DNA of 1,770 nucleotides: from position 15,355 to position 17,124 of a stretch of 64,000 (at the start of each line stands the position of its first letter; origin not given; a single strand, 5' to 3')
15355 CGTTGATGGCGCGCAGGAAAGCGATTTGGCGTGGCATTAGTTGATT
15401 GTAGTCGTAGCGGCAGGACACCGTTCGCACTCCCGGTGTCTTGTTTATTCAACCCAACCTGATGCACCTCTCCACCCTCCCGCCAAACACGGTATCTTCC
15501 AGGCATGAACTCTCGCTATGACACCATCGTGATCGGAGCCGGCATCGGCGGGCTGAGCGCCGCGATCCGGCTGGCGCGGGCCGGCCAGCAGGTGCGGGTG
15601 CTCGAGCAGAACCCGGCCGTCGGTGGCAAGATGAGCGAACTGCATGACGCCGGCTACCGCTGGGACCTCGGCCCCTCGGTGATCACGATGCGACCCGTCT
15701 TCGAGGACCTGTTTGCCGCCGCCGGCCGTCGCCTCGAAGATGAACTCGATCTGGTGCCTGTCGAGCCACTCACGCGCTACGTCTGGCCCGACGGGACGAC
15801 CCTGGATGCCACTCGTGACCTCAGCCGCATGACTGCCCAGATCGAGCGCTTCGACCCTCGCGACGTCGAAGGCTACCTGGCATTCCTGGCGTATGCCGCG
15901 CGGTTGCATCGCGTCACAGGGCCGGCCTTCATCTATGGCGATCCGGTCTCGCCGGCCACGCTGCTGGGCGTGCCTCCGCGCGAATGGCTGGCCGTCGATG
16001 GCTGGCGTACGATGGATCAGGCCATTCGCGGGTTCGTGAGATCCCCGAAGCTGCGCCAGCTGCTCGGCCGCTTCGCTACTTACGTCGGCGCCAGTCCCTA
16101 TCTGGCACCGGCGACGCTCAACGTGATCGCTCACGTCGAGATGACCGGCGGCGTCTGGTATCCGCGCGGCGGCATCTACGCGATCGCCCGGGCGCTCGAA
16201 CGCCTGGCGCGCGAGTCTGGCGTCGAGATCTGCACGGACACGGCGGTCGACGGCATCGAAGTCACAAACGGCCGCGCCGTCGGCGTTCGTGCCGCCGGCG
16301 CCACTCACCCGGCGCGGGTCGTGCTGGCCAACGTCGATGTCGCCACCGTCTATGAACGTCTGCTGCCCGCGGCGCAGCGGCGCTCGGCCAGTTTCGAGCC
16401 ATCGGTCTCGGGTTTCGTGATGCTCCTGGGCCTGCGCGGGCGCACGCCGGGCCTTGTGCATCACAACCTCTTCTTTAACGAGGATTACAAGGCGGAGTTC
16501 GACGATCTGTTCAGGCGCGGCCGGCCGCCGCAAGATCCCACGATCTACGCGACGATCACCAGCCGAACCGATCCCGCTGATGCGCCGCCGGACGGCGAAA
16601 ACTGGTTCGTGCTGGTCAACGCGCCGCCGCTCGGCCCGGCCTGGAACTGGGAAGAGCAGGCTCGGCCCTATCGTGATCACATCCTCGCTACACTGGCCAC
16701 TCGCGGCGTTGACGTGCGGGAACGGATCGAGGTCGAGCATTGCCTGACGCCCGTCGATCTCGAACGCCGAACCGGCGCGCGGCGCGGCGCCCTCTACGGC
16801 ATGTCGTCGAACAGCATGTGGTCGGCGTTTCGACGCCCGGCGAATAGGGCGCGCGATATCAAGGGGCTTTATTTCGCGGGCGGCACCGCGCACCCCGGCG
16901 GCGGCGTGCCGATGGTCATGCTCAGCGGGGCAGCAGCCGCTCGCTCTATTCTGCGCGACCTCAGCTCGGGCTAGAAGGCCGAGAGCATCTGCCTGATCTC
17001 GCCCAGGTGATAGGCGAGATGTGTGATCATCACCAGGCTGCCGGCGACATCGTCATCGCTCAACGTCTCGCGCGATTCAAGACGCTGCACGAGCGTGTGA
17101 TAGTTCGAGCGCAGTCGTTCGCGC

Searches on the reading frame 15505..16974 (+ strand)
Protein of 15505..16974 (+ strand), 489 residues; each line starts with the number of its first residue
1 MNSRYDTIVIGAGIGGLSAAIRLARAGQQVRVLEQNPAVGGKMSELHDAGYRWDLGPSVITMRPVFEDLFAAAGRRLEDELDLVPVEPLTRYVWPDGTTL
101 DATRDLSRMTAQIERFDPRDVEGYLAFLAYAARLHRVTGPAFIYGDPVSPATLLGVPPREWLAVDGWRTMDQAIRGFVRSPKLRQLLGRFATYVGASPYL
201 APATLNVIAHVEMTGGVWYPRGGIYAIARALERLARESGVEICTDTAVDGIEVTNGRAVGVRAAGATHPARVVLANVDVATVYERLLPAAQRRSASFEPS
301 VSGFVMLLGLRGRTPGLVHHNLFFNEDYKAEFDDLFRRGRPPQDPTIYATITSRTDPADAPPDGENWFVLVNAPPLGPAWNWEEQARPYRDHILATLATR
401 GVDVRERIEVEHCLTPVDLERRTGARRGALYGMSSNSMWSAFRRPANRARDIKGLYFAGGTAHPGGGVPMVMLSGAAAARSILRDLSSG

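Call 75: search_protein_families(library=pfam, max_evalue=0.00001, proteins=[window:15505-16974:+])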
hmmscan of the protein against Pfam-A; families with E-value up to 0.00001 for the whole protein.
window:15505-16974:+ (489 aa): 8 families
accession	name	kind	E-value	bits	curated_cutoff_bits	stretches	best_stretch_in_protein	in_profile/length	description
PF01593.30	Amino_oxidase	-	7.2e-27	95.2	19.8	1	14-483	1-443/443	Flavin containing amine oxidoreductase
PF01266.30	DAO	-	3.7e-16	60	27.9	2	6-41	1-37/353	FAD dependent oxidoreductase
PF13450.12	NAD_binding_8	-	3.3e-13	50.1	21.9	1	9-70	1-65/68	NAD(P)-binding Rossmann-like domain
PF12831.13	FAD_oxidored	-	5.9e-10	39.4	27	1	6-45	1-40/416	FAD dependent oxidoreductase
PF00890.30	FAD_binding_2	-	1.3e-09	38.2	20.4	1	6-42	1-37/414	FAD binding domain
PF03486.20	HI0933_like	-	1.4e-08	35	50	0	6-43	2-39/244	HI0933-like protein Rossmann domain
PF07992.20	Pyr_redox_2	-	1.1e-06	28.8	26.1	0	5-38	1-35/291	Pyridine nucleotide-disulphide oxidoreductase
PF00070.33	Pyr_redox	-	5.2e-06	27.3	22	0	7-40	2-35/82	Pyridine nucleotide-disulphide oxidoreductase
